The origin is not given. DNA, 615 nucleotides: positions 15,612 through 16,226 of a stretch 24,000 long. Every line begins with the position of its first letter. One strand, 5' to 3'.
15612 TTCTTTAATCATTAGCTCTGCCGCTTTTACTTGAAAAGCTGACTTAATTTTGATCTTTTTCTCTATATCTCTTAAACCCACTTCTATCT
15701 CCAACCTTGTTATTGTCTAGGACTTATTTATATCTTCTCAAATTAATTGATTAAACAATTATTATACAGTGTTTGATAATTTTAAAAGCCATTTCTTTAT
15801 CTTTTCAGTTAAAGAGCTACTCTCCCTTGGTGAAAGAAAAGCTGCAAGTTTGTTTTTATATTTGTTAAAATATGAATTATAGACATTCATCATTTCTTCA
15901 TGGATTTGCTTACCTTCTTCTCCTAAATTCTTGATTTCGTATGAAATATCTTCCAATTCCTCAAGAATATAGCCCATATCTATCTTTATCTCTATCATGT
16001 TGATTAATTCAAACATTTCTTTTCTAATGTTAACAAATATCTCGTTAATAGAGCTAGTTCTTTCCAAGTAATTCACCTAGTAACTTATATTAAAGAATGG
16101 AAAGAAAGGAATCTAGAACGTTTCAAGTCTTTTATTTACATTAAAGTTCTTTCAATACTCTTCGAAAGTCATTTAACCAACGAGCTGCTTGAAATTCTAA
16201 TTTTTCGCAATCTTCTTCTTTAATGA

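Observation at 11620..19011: Complete eukaryote-type ubiquitin + ESCRT-I/II/III + Vps4 supercluster in an archaeal genomic context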

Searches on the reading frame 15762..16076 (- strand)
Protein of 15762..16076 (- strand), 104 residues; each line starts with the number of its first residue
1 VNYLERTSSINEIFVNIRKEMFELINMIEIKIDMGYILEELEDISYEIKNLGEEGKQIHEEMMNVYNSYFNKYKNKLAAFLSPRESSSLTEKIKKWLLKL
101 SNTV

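Call 4: search_protein_families(library=pfam, max_evalue=0.1, proteins=[window:15762-16076:-])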
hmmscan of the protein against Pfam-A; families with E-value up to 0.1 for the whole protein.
window:15762-16076:- (104 aa): 1 family
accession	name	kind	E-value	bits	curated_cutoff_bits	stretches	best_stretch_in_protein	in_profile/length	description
PF19848.4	DUF6323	-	0.09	13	30.6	0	37-95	66-123/127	Family of unknown function (DUF6323)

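Call 16: find_homologous_proteins(query=window:15762-16076:-, max_evalue=0.01)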
Query window:15762-16076:- (104 aa): 41 proteins with E <= 0.01 among 44 candidates.
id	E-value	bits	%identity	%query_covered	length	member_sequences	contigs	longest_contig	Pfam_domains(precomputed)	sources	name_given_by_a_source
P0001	6.7e-56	205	95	100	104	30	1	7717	-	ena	-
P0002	9.4e-48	178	80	100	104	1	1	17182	-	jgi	jgi:hypothetical protein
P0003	6.9e-45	169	87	88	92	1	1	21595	-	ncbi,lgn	-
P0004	1.3e-43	165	85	88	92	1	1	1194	-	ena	-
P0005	1.1e-42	162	94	81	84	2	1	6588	-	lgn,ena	-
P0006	1.5e-37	146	82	81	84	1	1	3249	-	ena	-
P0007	1.2e-36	143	82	81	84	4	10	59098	-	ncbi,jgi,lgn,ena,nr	ncbi:MAG: hypothetical protein HeimAB125_14060 [Candidatus Heimdallarchaeota archaeon AB_125]|nr:MAG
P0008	1.8e-36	142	81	81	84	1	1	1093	-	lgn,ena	-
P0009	3.1e-35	138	69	89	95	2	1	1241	-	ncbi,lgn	-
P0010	2.7e-33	132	66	95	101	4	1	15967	-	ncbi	-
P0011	6.3e-33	131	65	95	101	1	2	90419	-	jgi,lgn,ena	-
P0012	4.0e-32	128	64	95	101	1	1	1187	-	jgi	jgi:hypothetical protein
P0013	5.3e-32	128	63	95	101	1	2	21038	-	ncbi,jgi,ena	ncbi:MAG: hypothetical protein ACTSQF_02180 [Candidatus Heimdallarchaeaceae archaeon]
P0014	2.8e-31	126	62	91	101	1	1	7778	-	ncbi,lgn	ncbi:MAG: hypothetical protein ACFFDS_04775 [Candidatus Thorarchaeota archaeon]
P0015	3.0e-31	126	62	95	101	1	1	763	-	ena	-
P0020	1.5e-29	120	52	97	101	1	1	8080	-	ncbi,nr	ncbi:MAG: hypothetical protein H7641_02100 [Candidatus Heimdallarchaeota archaeon]|nr:hypothetical p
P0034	1.8e-24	104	58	81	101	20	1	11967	-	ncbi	-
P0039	1.8e-23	101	55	86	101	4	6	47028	-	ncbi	ncbi:MAG: hypothetical protein ACTSVO_03675 [Candidatus Heimdallarchaeaceae archaeon]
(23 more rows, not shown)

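Call 30: predict_structure(alignment_id=A1)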
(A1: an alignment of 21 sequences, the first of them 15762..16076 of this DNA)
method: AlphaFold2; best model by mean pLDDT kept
length: 104 residues; sequences in the alignment: 21
mean_pLDDT: 90.5   pTM: 0.81
mean pLDDT of the five models: 90.5, 90.2, 89.9, 89.8, 89.3
residues with pLDDT >= 90: 76; 70-90: 20; 50-70: 8; < 50: 0
segments of 3 or more residues with pLDDT < 50: none
pLDDT, mean of each block of 10 residues (from residue 1): 64 90 97 95 96 93 97 87 96 95 77
secondary structure, 60 per line:
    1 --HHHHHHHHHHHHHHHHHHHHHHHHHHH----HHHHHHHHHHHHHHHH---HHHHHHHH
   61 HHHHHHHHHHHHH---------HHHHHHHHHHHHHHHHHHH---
elements in order: H3-29 H34-49 H53-73 H83-101

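Call 32: search_protein_representatives(alignment_id=A1)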
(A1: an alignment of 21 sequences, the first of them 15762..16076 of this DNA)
Query: 21 sequences, 101 profile positions. Proteins with E-value up to 0.001 (for the whole library): 13; up to 1e-10: 7; up to 1e-30: 0. The best 13 are listed.
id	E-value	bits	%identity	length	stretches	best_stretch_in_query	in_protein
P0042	1.1e-28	115.6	-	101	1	1-101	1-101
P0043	8.2e-25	103.1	-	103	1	5-101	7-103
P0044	6.2e-24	100.3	-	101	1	3-100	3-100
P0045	6.3e-24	100.3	-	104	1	3-100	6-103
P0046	2.5e-23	98.4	-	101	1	4-98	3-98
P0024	2.6e-22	95.1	-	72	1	1-62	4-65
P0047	3.7e-20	88.2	-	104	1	5-100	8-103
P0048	1.4e-10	57.5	-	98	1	11-100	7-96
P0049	5.5e-09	52.3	-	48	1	1-36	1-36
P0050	4.9e-07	46.1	-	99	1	11-98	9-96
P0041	2.4e-06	43.9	-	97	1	65-101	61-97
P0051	1.9e-05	41.0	-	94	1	11-97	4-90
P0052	1.3e-04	38.2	-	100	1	10-96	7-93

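Call 35: fold_search(model_id=the predicted structure, library=pdb)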
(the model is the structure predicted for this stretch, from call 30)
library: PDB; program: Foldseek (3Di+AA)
matches with E <= 10: 202; with E <= 0.001: 0
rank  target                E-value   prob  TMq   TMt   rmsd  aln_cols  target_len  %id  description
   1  2j9w_B                2.6e-01  0.98  0.67  0.70   3.0        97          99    9  Structural insight into the ESCRT-I-II link and its role in MVB trafficking (released 2007-01-23)
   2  2j9w_A                3.5e-01  0.97  0.68  0.70   2.7        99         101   10  Structural insight into the ESCRT-I-II link and its role in MVB trafficking (released 2007-01-23)
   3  6sny_A                4.5e-01  0.18  0.32  0.31  18.5       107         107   12  Synthetic mimic of an EPCR-binding PfEMP1 bound to EPCR (released 2019-09-04)
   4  7t03_MODEL_1_A        6.6e-01  0.77  0.61  0.61   3.6       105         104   10  NMR structure of a designed cold unfolding four helix bundle (released 2022-03-02)
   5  1tqg                  9.7e-01  0.63  0.58  0.57   4.3       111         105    5  CheA phosphotransferase domain from Thermotoga maritima (released 2004-09-07)
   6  3t6g_D                1.1e+00  0.54  0.54  0.46   5.1       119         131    6  Structure of the complex between NSP3 (SHEP1) and p130Cas (released 2011-11-23)
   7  8ccr                  1.2e+00  0.60  0.62  0.61   3.6       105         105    8  Crystal structure of the T19D mutant of the de novo diheme binding 4D2 (released 2023-08-09)
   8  2kmf_MODEL_1_A        1.2e+00  0.41  0.54  0.50   4.7       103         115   14  Solution Structure of Psb27 from cyanobacterial photosystem II (released 2009-09-08)
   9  2lch_MODEL_1_A        1.2e+00  0.28  0.47  0.45   4.9       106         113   14  Solution NMR Structure of a Protein With a Redesigned Hydrophobic Core, Northeast Structural Genomics Consorti (released 2011-05-25)
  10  9h4c                  1.3e+00  0.41  0.52  0.51   4.4       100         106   11  Crystal structure of the diheme 4D2 (mutant T19D) with bound Fe(III) mesoporphyrin IX (released 2025-12-03)
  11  7ytj_B                1.4e+00  0.05  0.22  0.23  12.2       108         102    9  Cryo-EM structure of VTC complex (released 2023-02-22)
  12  8oyv_A                1.5e+00  0.07  0.24  0.16  17.6       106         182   15  De novo designed Claudin fold CLF_4 (released 2023-10-18)
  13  3u3b_B                1.6e+00  0.41  0.56  0.57   5.0       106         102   14  Crystal Structure of Computationally Redesigned Four-Helix Bundle (released 2012-06-13)
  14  6g2j_J                1.8e+00  0.18  0.45  0.31   8.2        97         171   13  Mouse mitochondrial complex I in the active state (released 2018-06-06)
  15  5aqt_B                1.8e+00  0.07  0.27  0.25  16.3       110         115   12  Fragment-based screening of HSP70 sheds light on the functional role of ATP-binding site residues (released 2016-10-05)
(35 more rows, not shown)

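Call 40: search_protein_families(library=pfam, max_evalue=10, proteins=[P0048, P0050, P0051, P0052, P0043, P0047, P0020, P0034])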
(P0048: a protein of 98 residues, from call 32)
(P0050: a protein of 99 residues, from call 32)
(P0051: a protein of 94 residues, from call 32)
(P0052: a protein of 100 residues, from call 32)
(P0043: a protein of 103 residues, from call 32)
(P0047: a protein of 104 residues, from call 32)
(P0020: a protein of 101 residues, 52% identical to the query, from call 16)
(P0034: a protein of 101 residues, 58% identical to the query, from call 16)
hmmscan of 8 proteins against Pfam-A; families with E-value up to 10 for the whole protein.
P0048 (98 aa): 2 families
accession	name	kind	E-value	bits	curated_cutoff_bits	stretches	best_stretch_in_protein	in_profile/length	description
PF20686.2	CsoSCA_cat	-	0.077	12.9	21.5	1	36-79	36-79/236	Carboxysome Shell Carbonic Anhydrase, catalytic domain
PF21057.2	Hikeshi-like_C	-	0.13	12.6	27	1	52-70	35-53/58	Hikeshi-like, C-terminal domain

P0050 (99 aa): 2 families
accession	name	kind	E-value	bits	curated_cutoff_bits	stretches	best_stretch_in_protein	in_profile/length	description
PF18846.6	baeRF_family5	-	0.056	14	27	1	50-89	56-95/132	Bacterial archaeo-eukaryotic release factor family 5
PF12699.13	phiKZ_IP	-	0.067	12.8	27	1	44-94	121-164/387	phiKZ-like phage internal head proteins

P0051 (94 aa): 0 families

P0052 (100 aa): 4 families
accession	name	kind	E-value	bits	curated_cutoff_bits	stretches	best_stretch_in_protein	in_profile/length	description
PF00616.24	RasGAP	-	0.037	14.3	28.3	1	32-89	20-75/207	GTPase-activator protein for Ras-like GTPase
PF12030.13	DUF3517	-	0.063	12.3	25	1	2-68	135-204/406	Domain of unknown function (DUF3517)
PF07697.16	7TMR-HDED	-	0.081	13.3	27.6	1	17-92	121-190/224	7TM-HD extracellular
PF20430.3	Eplus_motif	-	0.13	12.5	24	1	49-64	10-25/28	E+ motif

P0043 (103 aa): 5 families
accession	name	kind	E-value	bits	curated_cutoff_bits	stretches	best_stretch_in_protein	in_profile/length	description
PF05311.16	Baculo_PP31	-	0.0072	16.3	25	1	8-73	12-77/267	Baculovirus 33KDa late protein (PP31)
PF11629.13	Mst1_SARAH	-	0.022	15.2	23.1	1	47-75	9-37/48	C terminal SARAH domain of Mst1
PF01920.25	Prefoldin_2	-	0.027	14.9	27.6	1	38-73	69-104/106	Prefoldin subunit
PF18208.6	NES_C_h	-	0.049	14.3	26.6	1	13-90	26-101/109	Nicking enzyme C-terminal middle helical domain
PF12631.12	MnmE_helical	-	0.093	13.3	40.1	1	11-68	32-85/211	MnmE helical domain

P0047 (104 aa): 1 family
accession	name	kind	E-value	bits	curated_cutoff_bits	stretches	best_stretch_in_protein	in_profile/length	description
PF14165.11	YtzH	-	0.033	15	27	1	33-100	20-86/86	YtzH-like protein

P0020 (101 aa): 5 families
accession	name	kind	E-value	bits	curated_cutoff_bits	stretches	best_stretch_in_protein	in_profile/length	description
PF05709.17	Sipho_tail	-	0.055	14.1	24.2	1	55-94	52-91/118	Phage tail protein RIFT-related domain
PF04513.17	Baculo_PEP_C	-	0.099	13.1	38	1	5-101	23-112/140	Baculovirus polyhedron envelope protein, PEP, C terminus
PF06156.18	YabA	-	0.15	13.1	30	1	16-77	4-63/103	Initiation control protein YabA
PF05082.18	Rop-like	-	0.2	12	27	1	36-72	1-37/64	Rop-like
PF12631.12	MnmE_helical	-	0.23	12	40.1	1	6-63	29-82/211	MnmE helical domain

P0034 (101 aa): 4 families
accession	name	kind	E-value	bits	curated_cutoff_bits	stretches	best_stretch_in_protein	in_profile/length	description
PF03936.21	Terpene_synth_C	-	0.0036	17.1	26.3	1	14-97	35-123/241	Terpene synthase family, metal binding domain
PF04691.17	ApoC-I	-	0.06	13.6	28.3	1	48-95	4-47/61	Apolipoprotein C-I (ApoC-1)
PF12631.12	MnmE_helical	-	0.079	13.5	40.1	1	8-66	31-85/211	MnmE helical domain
PF12008.13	EcoR124_C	-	0.085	12.9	23.1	1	8-79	95-164/260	Type I restriction and modification enzyme - subunit R C terminal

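Call 44: list_cluster_members(proteins=[P0007])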
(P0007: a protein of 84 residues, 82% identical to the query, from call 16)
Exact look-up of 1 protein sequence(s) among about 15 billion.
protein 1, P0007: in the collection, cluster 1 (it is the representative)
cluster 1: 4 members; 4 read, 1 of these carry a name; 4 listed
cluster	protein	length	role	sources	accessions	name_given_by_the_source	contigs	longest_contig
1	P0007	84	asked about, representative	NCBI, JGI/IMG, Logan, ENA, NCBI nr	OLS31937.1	MAG: hypothetical protein HeimAB125_14060 [Candidatus Heimdallarchaeota archaeon AB_125]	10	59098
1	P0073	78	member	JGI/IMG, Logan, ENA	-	-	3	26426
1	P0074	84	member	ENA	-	-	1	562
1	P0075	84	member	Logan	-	-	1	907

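Call 47: find_encoding_contigs(protein=P0048, flank=8000, max_places=4)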
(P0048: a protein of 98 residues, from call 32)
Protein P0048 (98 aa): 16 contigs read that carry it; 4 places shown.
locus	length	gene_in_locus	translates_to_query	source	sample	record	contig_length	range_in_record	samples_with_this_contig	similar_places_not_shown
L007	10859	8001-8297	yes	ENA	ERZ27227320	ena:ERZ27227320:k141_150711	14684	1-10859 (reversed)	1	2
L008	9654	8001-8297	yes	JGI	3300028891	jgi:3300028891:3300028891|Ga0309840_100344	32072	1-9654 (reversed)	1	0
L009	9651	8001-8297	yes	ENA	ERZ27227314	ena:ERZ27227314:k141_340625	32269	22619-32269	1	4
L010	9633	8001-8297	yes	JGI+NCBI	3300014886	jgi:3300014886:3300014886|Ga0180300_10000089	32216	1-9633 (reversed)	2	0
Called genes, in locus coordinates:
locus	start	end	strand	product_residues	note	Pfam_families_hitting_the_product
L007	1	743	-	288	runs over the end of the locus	PF01261:AP_endonuc_2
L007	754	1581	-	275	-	PF02517:Rce1-like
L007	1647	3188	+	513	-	-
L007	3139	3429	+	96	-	-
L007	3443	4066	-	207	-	PF05871:ESCRT-II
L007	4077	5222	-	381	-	PF04212:MIT, PF13173:AAA_14 (faint), PF05496:RuvB_N (weak), PF00004:AAA, PF07728:AAA_5 (weak), PF17862:AAA_lid_3, PF09336:Vps4_C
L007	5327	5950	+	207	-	-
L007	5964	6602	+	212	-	PF03357:Snf7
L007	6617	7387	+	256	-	PF00179:UQ_con, PF05743:UEV (weak), PF09454:Vps23_core (faint)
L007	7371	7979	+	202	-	PF03997:VPS28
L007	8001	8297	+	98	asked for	-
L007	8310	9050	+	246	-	PF04157:EAP30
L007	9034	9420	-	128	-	PF01984:dsDNA_bind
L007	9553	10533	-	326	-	-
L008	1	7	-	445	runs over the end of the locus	PF02492:cobW (faint)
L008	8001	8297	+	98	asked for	-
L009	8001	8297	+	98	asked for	-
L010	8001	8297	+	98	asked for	-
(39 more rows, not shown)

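Call 48: find_encoding_contigs(protein=P0039, flank=9000, max_places=3)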
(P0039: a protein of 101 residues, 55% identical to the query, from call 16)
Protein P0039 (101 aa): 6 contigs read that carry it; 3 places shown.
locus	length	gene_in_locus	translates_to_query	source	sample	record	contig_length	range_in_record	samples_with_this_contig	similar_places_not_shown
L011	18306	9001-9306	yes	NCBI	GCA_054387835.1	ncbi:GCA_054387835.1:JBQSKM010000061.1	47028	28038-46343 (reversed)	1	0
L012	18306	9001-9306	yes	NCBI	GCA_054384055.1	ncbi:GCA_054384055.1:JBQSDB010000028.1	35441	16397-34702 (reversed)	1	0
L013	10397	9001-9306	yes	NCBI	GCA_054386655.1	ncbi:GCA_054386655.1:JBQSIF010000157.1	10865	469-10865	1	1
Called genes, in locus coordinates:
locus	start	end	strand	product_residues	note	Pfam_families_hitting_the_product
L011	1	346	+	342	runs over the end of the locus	PF01650:Peptidase_C13 (weak)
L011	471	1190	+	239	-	-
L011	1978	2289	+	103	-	-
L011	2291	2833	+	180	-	PF00025:Arf, PF00071:Ras, PF04670:Gtr1_RagA, PF08477:Roc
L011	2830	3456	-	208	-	-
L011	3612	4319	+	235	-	PF02585:PIG-L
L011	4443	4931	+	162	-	PF01040:UbiA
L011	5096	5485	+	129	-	-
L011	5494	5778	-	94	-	-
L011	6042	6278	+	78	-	PF00240:ubiquitin, PF11976:Rad60-SLD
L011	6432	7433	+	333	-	PF00899:ThiF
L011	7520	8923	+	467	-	PF00179:UQ_con, PF09454:Vps23_core (faint), PF03997:VPS28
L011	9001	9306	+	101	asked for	-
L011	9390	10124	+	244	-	PF04157:EAP30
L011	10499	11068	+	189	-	-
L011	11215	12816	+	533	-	-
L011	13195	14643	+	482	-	PF00082:Peptidase_S8, PF18884:TSP3_bac (faint)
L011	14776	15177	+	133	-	PF03495:Binary_toxB (faint), PF18884:TSP3_bac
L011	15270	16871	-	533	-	PF05048:NosD, PF13229:Beta_helix, PF05048:NosD, PF13229:Beta_helix, PF05048:NosD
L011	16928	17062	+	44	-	-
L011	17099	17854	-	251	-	PF05871:ESCRT-II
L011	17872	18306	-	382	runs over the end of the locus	PF04212:MIT, PF05496:RuvB_N (weak), PF13173:AAA_14 (faint), PF00004:AAA, PF17862:AAA_lid_3, PF09336:Vps4_C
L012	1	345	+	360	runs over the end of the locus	PF13620:CarboxypepD_reg (faint), PF01650:Peptidase_C13 (faint)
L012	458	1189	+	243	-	-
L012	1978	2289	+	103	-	-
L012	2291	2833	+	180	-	PF00025:Arf, PF00071:Ras, PF04670:Gtr1_RagA, PF08477:Roc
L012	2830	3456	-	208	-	-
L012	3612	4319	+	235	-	PF02585:PIG-L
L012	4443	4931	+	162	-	PF01040:UbiA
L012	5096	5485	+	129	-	-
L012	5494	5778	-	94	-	-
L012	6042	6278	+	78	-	PF00240:ubiquitin, PF11976:Rad60-SLD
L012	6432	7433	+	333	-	PF00899:ThiF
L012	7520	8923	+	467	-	PF00179:UQ_con, PF09454:Vps23_core (faint), PF03997:VPS28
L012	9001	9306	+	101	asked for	-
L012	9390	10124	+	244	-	PF04157:EAP30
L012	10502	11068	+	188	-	-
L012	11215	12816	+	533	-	-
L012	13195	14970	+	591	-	PF00082:Peptidase_S8, PF18884:TSP3_bac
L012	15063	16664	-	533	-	PF05048:NosD, PF13229:Beta_helix, PF05048:NosD, PF13229:Beta_helix, PF05048:NosD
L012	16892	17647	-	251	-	PF05871:ESCRT-II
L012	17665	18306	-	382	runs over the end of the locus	PF04212:MIT, PF05496:RuvB_N (weak), PF13173:AAA_14 (faint), PF00004:AAA, PF17862:AAA_lid_3, PF09336:Vps4_C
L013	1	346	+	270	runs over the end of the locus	PF01650:Peptidase_C13 (weak)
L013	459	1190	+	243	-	-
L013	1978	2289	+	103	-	-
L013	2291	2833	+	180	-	PF00025:Arf, PF00071:Ras, PF04670:Gtr1_RagA, PF08477:Roc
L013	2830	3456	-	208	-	-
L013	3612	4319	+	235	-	PF02585:PIG-L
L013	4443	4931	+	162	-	PF01040:UbiA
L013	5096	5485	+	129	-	-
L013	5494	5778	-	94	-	-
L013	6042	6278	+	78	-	PF00240:ubiquitin, PF11976:Rad60-SLD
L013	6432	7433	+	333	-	PF00899:ThiF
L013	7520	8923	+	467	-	PF00179:UQ_con, PF09454:Vps23_core (faint), PF03997:VPS28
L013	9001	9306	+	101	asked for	-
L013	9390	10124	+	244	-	PF04157:EAP30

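Call 59: search_protein_families(library=ncbifam, max_evalue=0.01, proteins=[window:15762-16076:-])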
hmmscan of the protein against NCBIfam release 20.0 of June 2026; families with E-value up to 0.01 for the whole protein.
window:15762-16076:- (104 aa): 1 family
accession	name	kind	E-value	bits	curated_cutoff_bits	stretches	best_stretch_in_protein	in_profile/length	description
NF040692.1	recomb_assoc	equivalog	0.0087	15.6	40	1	18-99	95-172/207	gamma-mobile-trio protein GmtX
